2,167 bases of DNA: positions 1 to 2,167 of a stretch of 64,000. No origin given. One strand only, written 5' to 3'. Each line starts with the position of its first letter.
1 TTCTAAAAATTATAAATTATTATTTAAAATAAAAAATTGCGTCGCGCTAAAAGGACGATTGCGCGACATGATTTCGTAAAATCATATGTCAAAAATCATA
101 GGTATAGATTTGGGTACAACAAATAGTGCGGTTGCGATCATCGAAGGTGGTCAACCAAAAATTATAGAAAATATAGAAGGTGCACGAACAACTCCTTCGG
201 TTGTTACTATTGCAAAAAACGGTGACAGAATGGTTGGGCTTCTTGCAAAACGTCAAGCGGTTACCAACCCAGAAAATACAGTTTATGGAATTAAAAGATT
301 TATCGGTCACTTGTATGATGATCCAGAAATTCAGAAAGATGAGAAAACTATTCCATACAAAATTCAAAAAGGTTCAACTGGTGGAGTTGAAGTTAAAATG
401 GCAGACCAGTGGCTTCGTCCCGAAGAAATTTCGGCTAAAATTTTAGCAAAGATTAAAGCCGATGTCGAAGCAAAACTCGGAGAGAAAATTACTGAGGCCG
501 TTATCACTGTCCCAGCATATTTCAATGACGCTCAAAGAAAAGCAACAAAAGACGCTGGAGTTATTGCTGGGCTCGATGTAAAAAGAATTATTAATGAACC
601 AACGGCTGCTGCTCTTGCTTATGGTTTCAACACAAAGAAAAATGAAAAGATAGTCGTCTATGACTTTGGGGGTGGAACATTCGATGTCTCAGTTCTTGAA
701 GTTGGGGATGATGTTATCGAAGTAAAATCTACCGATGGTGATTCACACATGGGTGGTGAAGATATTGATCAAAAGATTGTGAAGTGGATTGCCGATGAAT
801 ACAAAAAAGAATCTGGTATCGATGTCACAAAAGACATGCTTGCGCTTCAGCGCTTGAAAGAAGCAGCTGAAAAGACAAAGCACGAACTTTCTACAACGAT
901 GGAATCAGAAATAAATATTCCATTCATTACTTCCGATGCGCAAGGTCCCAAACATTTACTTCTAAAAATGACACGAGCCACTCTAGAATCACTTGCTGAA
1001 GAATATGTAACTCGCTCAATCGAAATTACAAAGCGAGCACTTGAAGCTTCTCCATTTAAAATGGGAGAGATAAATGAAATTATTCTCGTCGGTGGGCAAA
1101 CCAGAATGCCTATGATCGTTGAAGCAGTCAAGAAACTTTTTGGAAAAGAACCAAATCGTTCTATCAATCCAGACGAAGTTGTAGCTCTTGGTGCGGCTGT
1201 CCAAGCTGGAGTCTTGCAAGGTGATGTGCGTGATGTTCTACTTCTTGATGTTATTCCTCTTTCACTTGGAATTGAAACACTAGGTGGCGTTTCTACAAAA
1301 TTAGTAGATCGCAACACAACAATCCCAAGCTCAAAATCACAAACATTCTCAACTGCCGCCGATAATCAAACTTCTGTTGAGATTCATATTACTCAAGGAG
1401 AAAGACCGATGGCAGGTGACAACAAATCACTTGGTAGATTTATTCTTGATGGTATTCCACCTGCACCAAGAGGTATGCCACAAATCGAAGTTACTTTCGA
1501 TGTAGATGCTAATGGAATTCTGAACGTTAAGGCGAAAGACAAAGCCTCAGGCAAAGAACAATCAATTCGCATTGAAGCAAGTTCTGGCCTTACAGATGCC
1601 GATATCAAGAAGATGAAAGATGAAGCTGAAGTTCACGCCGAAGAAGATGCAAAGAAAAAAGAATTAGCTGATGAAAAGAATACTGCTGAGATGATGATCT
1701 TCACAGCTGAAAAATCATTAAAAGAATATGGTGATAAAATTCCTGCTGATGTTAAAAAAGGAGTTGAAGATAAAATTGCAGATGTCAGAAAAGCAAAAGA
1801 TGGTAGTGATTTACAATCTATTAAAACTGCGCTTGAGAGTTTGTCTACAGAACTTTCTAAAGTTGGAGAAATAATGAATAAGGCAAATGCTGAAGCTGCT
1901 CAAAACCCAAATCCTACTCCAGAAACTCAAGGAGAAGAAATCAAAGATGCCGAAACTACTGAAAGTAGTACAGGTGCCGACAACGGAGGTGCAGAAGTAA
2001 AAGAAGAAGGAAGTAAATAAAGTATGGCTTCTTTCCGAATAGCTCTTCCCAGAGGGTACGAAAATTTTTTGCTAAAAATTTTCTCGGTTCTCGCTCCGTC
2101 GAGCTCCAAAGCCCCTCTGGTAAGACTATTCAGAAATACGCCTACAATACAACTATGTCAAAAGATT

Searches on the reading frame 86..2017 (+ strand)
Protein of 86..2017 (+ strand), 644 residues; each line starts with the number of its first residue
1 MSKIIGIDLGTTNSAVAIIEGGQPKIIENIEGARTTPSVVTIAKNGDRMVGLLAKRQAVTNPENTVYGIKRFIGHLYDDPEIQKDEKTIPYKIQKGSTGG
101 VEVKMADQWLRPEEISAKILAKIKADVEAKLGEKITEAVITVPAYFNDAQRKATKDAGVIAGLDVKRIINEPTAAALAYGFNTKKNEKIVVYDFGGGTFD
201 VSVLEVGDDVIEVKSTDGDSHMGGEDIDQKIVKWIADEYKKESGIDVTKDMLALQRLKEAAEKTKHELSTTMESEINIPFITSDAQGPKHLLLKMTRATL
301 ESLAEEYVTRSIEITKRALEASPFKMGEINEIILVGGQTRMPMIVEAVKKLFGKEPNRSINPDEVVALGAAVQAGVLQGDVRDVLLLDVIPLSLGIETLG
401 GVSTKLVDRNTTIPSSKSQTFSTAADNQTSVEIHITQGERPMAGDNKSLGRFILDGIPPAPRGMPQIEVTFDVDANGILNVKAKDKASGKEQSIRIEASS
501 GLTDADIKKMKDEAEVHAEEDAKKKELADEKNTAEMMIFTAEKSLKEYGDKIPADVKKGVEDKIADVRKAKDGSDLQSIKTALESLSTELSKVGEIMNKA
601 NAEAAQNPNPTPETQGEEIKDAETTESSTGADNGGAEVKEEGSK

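Call 17: search_protein_families(library=pfam, proteins=[window:86-2017:+], max_evalue=0.001)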
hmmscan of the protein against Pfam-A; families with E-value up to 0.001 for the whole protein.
window:86-2017:+ (644 aa): 3 families
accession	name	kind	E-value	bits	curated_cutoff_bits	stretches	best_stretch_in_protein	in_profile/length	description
PF00012.26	HSP70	-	3.8e-241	801.9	20.6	1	4-597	1-597/599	Hsp70 protein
PF06723.19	MreB_Mbl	-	9.6e-18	64.5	27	1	115-371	73-316/327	MreB/Mbl protein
PF02782.22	FGGY_C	-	4.5e-05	23.8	27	1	232-376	51-196/198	FGGY family of carbohydrate kinases, C-terminal domain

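Call 23: find_related_loci(query=window:86-2017:+, collection=genome_contigs, flank=500)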
Query window:86-2017:+ (644 aa) in genome_contigs; peptide patterns used: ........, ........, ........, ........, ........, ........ (x = any residue, [..] = any of these).
297 stretches matched a pattern; 140 encode a relative of the query (tblastn E <= 1e-3); the best 80 are kept; 80 distinct loci.
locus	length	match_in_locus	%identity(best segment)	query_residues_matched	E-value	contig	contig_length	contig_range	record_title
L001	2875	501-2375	91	1-626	0e+0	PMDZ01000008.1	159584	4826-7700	MAG: Candidatus Nomurabacteria bacterium isolate fen_1328 73.20120700_E2X.147_contig_63305, whole genome shotgun sequenc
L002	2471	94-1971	91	1-626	0e+0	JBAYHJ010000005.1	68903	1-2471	MAG: Candidatus Paceibacterota bacterium isolate SO_2016_GW1_147 scaffold00861_OW334_2016, whole genome shotgun sequence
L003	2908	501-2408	92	1-639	0e+0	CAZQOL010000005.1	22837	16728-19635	MAG TPA_asm: uncultured Candidatus Saccharibacteria bacterium isolate SRP278252_co2_252 genome assembly, contig: NODE_45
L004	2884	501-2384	93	1-626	0e+0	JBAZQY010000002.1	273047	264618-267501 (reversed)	MAG: Candidatus Paceibacterota bacterium isolate SO_2017_GW1_135 NODE_323_length_273047_cov_2.592390_OW334_2017, whole g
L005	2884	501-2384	90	1-626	0e+0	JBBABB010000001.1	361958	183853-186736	MAG: Candidatus Paceibacterota bacterium isolate SO_2017_GW3_9 scaffold_29_c2_OW296A_2017, whole genome shotgun sequence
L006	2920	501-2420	88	1-640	0e+0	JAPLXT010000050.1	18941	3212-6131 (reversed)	MAG: Candidatus Nomurabacteria bacterium isolate LacPavin_0920_WC57_MAG_35_7 LacPavin_0920_WC57_scaffold_751493, whole g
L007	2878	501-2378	90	1-627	0e+0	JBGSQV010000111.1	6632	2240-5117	MAG: Candidatus Paceibacteria bacterium isolate JTS-AC341 k141_306884, whole genome shotgun sequence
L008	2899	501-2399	91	1-626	0e+0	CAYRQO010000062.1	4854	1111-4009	MAG TPA_asm: uncultured Candidatus Saccharibacteria bacterium isolate SRP286056_co1_511 genome assembly, contig: NODE_25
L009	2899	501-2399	91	1-626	0e+0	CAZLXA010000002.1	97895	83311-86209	MAG TPA_asm: uncultured Candidatus Saccharibacteria bacterium isolate SRP272421_co2_734 genome assembly, contig: NODE_21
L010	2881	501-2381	91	1-626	0e+0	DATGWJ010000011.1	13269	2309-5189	MAG TPA_asm: Candidatus Paceibacterota bacterium isolate SMAG_U10579 k141_345696, whole genome shotgun sequence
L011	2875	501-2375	89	1-626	0e+0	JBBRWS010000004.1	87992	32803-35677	MAG: Candidatus Paceibacteria bacterium isolate La4_metabat2.065 La4_metabat2.065_K_925553_L_87992_cov_52.2913, whole ge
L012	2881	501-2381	88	1-627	0e+0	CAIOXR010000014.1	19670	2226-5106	uncultured bacterium isolate AM-2014-D8_bin-0749 genome assembly, contig: bin-0749:014/110, whole genome shotgun sequenc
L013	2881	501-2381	88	1-627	0e+0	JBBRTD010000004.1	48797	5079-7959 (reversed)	MAG: Candidatus Paceibacteria bacterium isolate La2_metabat2.186 La2_metabat2.186_K_3063185L48797_cov_18.4053, whole gen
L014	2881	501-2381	88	1-627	0e+0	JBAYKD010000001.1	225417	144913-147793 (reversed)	MAG: Candidatus Paceibacterota bacterium isolate SO_2016_GW1_71 scaffold00096_OW334_2016, whole genome shotgun sequence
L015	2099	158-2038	89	1-627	0e+0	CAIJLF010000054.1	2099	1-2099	uncultured bacterium isolate Kiruna_bin-11652 genome assembly, contig: bin-11652:054/157, whole genome shotgun sequence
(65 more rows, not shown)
